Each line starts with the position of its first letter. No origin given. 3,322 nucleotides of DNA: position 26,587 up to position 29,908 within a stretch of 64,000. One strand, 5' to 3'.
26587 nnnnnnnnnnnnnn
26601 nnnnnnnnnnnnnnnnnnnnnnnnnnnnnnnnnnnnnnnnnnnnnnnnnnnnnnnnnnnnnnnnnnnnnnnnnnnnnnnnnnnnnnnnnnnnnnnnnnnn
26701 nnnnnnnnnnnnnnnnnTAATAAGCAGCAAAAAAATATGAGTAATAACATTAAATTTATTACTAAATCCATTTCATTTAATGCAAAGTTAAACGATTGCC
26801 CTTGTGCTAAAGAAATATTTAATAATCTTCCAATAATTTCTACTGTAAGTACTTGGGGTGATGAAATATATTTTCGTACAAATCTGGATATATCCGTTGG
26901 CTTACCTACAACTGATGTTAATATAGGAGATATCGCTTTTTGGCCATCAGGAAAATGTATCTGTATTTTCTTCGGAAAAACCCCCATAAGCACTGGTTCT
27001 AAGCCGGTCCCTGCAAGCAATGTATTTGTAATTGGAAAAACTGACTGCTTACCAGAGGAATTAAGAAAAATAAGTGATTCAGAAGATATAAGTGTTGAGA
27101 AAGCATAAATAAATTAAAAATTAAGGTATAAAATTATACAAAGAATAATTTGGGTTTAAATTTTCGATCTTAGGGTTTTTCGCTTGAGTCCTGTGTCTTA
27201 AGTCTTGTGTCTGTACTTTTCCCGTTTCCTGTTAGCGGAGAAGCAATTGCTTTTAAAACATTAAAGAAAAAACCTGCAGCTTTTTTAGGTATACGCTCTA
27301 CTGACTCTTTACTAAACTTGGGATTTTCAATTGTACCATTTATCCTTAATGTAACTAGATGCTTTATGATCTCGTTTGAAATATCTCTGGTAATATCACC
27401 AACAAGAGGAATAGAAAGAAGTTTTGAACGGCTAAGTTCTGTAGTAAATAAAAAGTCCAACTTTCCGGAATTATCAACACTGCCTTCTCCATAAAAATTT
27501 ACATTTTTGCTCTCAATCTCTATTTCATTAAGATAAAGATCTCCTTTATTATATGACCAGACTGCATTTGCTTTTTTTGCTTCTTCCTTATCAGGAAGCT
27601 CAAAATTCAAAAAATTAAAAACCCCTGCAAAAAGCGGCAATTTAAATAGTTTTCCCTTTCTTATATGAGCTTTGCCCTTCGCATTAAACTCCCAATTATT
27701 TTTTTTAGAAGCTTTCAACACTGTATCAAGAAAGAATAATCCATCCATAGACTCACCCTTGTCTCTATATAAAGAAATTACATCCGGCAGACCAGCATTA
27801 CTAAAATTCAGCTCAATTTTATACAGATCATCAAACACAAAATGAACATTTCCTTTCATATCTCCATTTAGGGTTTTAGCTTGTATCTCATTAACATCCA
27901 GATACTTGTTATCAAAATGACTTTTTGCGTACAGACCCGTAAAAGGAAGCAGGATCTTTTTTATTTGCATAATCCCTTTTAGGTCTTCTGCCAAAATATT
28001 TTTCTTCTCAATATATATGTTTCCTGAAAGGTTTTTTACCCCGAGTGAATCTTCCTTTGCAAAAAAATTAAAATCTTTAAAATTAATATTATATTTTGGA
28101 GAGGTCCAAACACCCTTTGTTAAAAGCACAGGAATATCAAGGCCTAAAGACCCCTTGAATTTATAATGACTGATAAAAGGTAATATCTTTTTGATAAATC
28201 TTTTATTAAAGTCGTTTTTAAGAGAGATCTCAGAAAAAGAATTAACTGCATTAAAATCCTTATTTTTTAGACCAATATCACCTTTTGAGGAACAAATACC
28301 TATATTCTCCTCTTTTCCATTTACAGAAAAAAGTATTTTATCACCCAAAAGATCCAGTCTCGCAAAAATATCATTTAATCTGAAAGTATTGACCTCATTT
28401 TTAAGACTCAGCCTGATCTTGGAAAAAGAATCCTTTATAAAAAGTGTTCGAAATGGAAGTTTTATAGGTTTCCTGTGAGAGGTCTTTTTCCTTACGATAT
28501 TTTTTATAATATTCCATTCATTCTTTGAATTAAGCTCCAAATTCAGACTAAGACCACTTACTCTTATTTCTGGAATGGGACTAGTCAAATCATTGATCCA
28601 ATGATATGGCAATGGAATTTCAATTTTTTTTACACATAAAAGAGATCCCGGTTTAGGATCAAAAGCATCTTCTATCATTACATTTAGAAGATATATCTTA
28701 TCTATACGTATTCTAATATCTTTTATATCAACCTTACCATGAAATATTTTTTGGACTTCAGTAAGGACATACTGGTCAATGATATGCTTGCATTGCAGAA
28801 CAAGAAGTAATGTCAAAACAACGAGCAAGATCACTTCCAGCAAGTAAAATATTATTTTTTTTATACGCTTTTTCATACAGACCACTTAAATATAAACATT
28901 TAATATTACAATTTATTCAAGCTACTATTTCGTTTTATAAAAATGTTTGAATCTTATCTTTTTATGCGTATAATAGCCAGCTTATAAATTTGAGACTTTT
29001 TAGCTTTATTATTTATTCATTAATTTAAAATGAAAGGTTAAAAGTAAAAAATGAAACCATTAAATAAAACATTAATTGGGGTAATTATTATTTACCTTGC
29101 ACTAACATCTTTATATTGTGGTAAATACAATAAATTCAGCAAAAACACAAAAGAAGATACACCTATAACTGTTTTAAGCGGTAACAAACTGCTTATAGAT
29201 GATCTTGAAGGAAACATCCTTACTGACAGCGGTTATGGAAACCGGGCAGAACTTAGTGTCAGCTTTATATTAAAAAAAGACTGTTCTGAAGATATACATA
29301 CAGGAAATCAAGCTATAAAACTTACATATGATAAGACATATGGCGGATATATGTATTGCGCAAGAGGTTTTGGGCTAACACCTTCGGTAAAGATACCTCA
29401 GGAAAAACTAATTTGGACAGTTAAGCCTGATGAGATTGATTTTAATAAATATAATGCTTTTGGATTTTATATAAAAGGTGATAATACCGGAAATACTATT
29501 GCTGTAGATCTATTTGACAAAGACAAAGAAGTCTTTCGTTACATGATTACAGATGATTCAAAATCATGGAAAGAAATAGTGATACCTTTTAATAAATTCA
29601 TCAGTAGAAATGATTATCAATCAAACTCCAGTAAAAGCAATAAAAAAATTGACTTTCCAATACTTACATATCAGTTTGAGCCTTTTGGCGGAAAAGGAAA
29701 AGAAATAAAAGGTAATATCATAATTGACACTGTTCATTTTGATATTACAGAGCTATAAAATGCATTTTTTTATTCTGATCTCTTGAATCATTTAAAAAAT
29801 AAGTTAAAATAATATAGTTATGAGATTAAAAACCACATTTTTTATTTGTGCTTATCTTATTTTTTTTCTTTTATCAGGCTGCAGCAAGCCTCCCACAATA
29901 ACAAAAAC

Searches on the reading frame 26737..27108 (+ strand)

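Call 35: search_protein_families(library=pfam, proteins=[window:26737-27108:+], max_evalue=0.0001)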
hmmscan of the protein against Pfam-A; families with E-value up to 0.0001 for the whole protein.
window:26737-27108:+ (123 aa): 2 families
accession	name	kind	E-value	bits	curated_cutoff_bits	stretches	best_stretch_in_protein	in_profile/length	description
PF04126.18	Cyclophil_like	-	1.9e-32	112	27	1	4-121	2-120/120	Cyclophilin-like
PF18050.6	Cyclophil_like2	-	8.7e-08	32.7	22.7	1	12-86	6-83/115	Cyclophilin-like family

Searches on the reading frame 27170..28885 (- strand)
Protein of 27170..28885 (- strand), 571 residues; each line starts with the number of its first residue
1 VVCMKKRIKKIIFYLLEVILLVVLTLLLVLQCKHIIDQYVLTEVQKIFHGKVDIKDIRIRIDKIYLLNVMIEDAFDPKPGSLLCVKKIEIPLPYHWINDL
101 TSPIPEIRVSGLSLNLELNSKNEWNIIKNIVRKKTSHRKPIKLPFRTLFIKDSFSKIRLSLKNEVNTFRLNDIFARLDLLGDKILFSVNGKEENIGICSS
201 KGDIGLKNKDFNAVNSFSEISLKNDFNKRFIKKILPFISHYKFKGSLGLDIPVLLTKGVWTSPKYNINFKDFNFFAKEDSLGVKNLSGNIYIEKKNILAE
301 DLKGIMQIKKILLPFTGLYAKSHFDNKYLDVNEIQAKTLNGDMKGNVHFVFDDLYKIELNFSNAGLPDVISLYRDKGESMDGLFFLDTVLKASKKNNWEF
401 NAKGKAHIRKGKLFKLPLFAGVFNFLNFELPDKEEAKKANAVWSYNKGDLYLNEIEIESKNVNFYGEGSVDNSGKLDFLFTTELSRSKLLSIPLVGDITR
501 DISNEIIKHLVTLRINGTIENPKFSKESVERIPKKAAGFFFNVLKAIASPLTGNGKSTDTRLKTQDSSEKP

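Call 35: search_protein_families(library=pfam, proteins=[window:27170-28885:-], max_evalue=0.0001)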
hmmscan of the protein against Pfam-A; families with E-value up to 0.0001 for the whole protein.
window:27170-28885:- (571 aa): 1 family
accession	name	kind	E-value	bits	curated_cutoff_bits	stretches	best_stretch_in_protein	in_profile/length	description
PF05359.17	DUF748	-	7.3e-05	21.4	50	0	4-140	10-149/1037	Domain of Unknown Function (DUF748)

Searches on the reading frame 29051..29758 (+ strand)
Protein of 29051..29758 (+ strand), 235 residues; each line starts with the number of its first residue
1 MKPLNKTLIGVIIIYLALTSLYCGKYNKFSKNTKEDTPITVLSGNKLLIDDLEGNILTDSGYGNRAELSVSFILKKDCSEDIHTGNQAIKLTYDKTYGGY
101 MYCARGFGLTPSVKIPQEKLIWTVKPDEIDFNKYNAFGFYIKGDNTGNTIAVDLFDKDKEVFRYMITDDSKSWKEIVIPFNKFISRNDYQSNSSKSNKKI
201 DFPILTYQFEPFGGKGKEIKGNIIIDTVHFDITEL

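Call 35: search_protein_families(library=pfam, proteins=[window:29051-29758:+], max_evalue=0.0001)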
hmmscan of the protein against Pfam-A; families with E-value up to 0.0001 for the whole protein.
window:29051-29758:+ (235 aa): 1 family
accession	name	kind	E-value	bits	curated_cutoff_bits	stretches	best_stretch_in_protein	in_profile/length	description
PF03425.19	CBM_11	-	1.3e-13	51.8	27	1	44-201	10-153/182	Carbohydrate binding domain (family 11)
